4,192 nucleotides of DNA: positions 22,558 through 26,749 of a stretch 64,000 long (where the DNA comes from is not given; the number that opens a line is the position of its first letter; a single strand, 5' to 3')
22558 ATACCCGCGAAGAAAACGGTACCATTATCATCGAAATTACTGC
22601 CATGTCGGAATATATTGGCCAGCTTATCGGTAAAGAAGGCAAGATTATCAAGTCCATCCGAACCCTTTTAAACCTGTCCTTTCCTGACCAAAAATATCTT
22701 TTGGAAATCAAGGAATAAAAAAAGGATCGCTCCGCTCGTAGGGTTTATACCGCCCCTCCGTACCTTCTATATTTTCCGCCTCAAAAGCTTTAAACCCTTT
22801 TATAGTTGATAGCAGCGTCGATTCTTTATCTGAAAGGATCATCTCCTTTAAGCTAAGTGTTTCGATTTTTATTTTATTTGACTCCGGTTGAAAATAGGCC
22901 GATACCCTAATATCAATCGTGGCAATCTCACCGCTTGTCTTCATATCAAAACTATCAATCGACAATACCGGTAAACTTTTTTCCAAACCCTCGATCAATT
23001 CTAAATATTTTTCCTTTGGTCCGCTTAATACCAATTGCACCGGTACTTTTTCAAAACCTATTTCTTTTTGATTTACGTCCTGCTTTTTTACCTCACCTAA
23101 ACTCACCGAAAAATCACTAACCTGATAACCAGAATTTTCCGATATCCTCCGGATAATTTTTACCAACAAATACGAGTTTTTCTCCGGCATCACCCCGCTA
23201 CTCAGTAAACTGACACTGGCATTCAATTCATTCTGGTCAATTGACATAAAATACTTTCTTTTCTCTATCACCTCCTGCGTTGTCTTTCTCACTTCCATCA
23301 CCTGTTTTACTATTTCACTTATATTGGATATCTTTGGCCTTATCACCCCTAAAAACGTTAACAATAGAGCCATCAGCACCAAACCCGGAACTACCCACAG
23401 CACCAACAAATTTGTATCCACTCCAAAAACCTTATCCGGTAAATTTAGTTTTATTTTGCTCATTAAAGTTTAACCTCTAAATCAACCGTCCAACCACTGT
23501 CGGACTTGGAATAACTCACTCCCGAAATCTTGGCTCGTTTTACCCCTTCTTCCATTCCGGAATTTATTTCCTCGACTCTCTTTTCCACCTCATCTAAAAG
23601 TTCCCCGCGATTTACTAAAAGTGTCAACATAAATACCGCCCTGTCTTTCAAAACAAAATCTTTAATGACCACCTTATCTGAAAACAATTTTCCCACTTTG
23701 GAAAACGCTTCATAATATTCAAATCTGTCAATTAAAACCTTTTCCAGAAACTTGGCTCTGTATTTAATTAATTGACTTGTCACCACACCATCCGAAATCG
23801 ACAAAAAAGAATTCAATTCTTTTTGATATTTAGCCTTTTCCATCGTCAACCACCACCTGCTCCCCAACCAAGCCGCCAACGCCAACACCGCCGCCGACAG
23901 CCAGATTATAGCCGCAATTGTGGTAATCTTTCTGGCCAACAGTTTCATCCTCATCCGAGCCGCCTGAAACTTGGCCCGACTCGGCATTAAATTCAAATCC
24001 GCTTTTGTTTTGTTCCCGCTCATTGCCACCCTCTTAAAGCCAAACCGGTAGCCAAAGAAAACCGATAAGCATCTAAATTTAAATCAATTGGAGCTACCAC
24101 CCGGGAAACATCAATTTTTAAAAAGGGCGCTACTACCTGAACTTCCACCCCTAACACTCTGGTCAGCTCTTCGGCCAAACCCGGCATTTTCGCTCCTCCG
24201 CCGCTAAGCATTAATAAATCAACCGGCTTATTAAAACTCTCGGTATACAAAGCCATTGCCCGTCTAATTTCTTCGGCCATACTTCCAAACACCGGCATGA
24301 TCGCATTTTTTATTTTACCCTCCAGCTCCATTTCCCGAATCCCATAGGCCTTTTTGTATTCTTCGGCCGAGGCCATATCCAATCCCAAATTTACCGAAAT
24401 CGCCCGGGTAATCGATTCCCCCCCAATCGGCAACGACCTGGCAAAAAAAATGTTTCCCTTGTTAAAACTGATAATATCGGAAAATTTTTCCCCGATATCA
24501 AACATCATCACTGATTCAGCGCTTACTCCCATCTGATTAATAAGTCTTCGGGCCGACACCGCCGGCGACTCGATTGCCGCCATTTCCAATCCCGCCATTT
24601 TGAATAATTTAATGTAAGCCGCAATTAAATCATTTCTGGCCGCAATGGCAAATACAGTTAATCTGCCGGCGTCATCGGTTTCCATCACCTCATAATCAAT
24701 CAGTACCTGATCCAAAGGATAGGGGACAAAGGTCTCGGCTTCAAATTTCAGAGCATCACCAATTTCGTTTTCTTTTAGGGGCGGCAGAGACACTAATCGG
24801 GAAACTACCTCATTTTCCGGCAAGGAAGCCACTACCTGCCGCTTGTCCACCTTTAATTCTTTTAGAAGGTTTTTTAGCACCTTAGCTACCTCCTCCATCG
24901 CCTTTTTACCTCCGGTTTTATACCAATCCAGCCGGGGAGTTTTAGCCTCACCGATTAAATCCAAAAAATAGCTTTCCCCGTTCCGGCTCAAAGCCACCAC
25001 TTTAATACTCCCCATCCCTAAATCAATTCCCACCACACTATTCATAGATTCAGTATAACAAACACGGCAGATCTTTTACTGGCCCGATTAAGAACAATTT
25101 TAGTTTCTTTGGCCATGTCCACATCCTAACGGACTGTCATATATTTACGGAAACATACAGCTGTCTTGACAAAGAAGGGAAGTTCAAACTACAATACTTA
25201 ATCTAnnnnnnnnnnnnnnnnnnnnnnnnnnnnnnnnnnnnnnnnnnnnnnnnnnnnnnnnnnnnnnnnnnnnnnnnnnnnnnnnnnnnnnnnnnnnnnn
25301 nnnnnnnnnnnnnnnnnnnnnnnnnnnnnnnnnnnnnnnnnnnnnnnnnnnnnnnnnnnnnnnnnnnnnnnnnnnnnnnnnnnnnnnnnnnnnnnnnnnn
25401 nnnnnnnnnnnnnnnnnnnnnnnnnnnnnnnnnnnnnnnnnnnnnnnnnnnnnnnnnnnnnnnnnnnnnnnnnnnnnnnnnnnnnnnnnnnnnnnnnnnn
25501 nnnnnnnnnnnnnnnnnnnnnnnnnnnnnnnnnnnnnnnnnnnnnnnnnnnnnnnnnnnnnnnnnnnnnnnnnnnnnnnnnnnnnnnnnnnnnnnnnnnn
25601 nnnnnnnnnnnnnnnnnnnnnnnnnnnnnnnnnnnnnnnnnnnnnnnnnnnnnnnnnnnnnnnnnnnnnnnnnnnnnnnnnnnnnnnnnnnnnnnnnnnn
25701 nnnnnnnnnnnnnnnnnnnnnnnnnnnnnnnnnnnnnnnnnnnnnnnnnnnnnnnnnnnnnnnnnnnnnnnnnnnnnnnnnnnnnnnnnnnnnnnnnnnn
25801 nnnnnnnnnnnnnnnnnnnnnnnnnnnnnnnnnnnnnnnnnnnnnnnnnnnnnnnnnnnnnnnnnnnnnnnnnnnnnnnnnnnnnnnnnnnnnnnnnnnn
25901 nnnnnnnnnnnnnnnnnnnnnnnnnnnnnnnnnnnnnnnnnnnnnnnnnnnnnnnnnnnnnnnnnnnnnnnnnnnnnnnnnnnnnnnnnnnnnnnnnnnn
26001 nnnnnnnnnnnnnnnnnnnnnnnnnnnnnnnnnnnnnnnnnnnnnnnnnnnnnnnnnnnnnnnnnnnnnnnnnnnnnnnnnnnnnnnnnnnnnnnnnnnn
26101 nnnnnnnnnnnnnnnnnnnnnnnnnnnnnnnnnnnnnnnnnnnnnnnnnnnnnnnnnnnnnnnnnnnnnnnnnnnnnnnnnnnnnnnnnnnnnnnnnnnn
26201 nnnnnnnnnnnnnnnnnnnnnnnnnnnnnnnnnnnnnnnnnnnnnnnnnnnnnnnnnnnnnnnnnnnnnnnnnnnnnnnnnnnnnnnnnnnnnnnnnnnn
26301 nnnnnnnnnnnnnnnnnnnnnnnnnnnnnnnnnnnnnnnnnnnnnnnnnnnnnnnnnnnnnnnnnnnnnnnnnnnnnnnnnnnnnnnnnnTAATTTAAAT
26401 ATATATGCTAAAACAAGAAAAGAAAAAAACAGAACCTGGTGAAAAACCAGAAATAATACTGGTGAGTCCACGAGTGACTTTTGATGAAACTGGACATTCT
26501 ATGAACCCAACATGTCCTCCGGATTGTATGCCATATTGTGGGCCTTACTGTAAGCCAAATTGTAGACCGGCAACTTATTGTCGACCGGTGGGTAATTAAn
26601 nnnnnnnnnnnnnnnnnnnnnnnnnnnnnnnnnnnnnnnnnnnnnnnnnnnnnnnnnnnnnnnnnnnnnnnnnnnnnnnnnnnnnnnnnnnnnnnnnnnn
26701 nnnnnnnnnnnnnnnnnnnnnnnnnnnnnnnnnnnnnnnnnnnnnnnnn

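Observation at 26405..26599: Precursor-like peptide with a regular C-x-P-x tetrad repeat (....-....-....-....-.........)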

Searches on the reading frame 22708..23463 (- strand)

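Call 55: search_protein_families(library=pfam, proteins=[window:22708-23463:-], max_evalue=0.01)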
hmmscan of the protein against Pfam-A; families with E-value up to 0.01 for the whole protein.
window:22708-23463:- (251 aa): 1 family
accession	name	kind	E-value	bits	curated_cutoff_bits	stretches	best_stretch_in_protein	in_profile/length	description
PF10741.14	T2SSM_b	-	4.4e-05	23.8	21.7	1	100-177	19-88/111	Type II secretion system (T2SS), protein M subtype b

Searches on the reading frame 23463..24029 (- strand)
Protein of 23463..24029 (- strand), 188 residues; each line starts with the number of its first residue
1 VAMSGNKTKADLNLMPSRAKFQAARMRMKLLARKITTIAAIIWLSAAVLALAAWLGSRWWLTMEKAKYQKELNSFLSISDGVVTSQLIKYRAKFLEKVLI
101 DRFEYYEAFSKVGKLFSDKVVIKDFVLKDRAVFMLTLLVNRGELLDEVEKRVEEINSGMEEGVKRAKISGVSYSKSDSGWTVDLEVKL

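Call 55: search_protein_families(library=pfam, proteins=[window:23463-24029:-], max_evalue=0.01)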
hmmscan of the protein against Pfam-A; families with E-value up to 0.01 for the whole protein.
window:23463-24029:- (188 aa): 1 family
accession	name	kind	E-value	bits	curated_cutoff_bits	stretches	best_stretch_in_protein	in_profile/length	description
PF11768.14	Frtz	-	0.0023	16.9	26.2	1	66-134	41-100/548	WD repeat-containing and planar cell polarity effector protein Fritz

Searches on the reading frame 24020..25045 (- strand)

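Call 55: search_protein_families(library=pfam, proteins=[window:24020-25045:-], max_evalue=0.01)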
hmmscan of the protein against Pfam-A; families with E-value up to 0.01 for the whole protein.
window:24020-25045:- (341 aa): 6 families
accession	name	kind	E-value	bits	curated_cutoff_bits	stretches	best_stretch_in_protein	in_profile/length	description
PF11104.14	PilM_2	-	1.1e-55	189.4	27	1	6-339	1-339/340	Type IV pilus assembly protein PilM;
PF14450.12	FtsA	-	3.1e-16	60.3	31.8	1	183-308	4-113/127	Cell division protein FtsA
PF05134.19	T2SSL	-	0.00013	21.9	25.5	1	59-158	35-131/231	Type II secretion system (T2SS), protein L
PF06723.19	MreB_Mbl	-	0.00019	20.8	27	0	244-305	241-304/327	MreB/Mbl protein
PF02782.22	FGGY_C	-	0.002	18.4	27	0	252-306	127-181/198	FGGY family of carbohydrate kinases, C-terminal domain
PF01869.26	BcrAD_BadFG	-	0.0037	17.3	31.5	0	5-71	1-62/271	BadF/BadG/BcrA/BcrD ATPase family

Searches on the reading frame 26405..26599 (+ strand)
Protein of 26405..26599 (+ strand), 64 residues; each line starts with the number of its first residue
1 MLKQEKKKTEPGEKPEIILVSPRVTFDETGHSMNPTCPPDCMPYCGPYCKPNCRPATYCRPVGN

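Call 3: search_protein_families(library=ncbifam, proteins=[window:26405-26599:+], max_evalue=0.1)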
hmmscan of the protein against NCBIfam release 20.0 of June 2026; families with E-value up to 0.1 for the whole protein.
window:26405-26599:+ (64 aa): 0 families

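Call 4: search_protein_families(library=pfam, proteins=[window:26405-26599:+], max_evalue=0.1)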
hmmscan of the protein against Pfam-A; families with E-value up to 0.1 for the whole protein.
window:26405-26599:+ (64 aa): 0 families

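Call 6: find_homologous_proteins(query=window:26405-26599:+, max_evalue=0.01)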
Query window:26405-26599:+ (64 aa): 2 proteins with E <= 0.01 among 2 candidates.
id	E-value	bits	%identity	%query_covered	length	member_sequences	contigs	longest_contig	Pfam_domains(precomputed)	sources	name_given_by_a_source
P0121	1.5e-38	147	100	100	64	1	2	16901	-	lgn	-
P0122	3.2e-24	102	77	100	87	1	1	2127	-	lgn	-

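Call 8: find_encoding_contigs(protein=P0122, flank=5000, max_places=4)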
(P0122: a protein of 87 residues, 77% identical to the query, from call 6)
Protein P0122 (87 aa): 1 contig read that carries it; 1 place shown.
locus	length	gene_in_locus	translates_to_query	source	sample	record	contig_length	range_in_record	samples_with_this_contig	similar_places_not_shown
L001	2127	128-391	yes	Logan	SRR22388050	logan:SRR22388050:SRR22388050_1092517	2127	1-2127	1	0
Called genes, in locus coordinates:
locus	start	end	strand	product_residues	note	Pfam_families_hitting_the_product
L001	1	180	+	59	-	?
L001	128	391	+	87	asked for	-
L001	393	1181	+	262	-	-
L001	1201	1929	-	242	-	PF08843:AbiEii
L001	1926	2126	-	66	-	?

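Call 44: list_cluster_members(proteins=[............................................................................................, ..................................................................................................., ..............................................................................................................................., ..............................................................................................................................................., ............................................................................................, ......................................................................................, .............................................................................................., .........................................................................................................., P0121, P0058])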
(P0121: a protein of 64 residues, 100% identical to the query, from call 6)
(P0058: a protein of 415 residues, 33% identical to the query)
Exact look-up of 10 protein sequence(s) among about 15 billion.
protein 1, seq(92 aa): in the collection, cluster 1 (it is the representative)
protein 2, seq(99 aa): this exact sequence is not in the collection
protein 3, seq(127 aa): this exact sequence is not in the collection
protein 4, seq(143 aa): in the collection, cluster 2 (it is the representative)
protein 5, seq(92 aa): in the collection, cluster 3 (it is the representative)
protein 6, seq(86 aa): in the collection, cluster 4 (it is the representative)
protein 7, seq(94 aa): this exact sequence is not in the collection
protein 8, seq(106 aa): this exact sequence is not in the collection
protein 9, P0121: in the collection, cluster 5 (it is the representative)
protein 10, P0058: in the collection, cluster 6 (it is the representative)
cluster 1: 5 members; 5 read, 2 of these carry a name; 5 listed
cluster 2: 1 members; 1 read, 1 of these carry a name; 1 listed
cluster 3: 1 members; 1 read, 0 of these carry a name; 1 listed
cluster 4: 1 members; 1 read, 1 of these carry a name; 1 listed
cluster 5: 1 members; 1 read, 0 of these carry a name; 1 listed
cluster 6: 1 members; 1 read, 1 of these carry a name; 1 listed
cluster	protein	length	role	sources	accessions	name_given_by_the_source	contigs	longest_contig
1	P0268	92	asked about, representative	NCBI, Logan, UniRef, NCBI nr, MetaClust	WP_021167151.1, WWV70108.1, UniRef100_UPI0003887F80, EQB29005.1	hypothetical protein SOV_13980 [Sporomusa ovata DSM 2662] | hypothetical protein n=1 Tax=Sporomusa ovata TaxID=2378 RepID=UPI0003887F80 | hypothetical protein [Sporomusa ovata]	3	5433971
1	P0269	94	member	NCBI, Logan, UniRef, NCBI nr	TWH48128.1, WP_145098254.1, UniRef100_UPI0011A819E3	hypothetical protein [Sporomusa sp. KB1] | hypothetical protein n=1 Tax=Sporomusa sp. KB1 TaxID=943346 RepID=UPI0011A819E3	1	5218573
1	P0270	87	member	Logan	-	-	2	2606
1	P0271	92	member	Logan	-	-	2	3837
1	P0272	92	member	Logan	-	-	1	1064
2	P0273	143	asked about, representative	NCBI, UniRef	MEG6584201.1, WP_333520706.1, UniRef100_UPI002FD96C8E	hypothetical protein [Dendrosporobacter sp. 1207_IL3150] | hypothetical protein n=1 Tax=Dendrosporobacter sp. 1207_IL3150 TaxID=3084054 ...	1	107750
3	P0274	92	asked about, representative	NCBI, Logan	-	-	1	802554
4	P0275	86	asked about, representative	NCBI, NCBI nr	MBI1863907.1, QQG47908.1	hypothetical protein HYS03_01725 [Candidatus Woesebacteria bacterium] | hypothetical protein [Candidatus Woesebacteria bacterium]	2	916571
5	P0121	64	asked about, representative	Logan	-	-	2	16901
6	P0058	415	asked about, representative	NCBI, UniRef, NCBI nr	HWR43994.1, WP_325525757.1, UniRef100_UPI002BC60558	radical SAM protein [Sporomusa sp.] | radical SAM protein n=1 Tax=Sporomusa sp. TaxID=2078658 RepID=UPI002BC60558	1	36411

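Call 45: search_protein_families(library=ncbifam, proteins=[P0268, P0273, P0274, P0275], max_evalue=0.01)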
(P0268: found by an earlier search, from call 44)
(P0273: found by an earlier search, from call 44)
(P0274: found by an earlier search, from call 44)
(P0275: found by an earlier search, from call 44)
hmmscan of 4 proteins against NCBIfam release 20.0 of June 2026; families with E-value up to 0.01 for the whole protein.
P0268 (92 aa): 0 families

P0273 (143 aa): 0 families

P0274 (92 aa): 0 families

P0275 (86 aa): 0 families

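Call 46: search_protein_families(library=pfam, proteins=[P0268, P0273, P0274, P0275], max_evalue=0.01)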
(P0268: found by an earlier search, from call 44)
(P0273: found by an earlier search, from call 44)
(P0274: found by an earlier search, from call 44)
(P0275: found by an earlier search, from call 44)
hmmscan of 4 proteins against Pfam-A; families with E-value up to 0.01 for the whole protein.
P0268 (92 aa): 0 families

P0273 (143 aa): 0 families

P0274 (92 aa): 0 families

P0275 (86 aa): 0 families

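Call 63: search_protein_families(library=padloc, proteins=[window:26405-26599:+], max_evalue=0.01)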
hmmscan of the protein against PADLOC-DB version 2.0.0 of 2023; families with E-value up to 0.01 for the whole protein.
window:26405-26599:+ (64 aa): 0 families
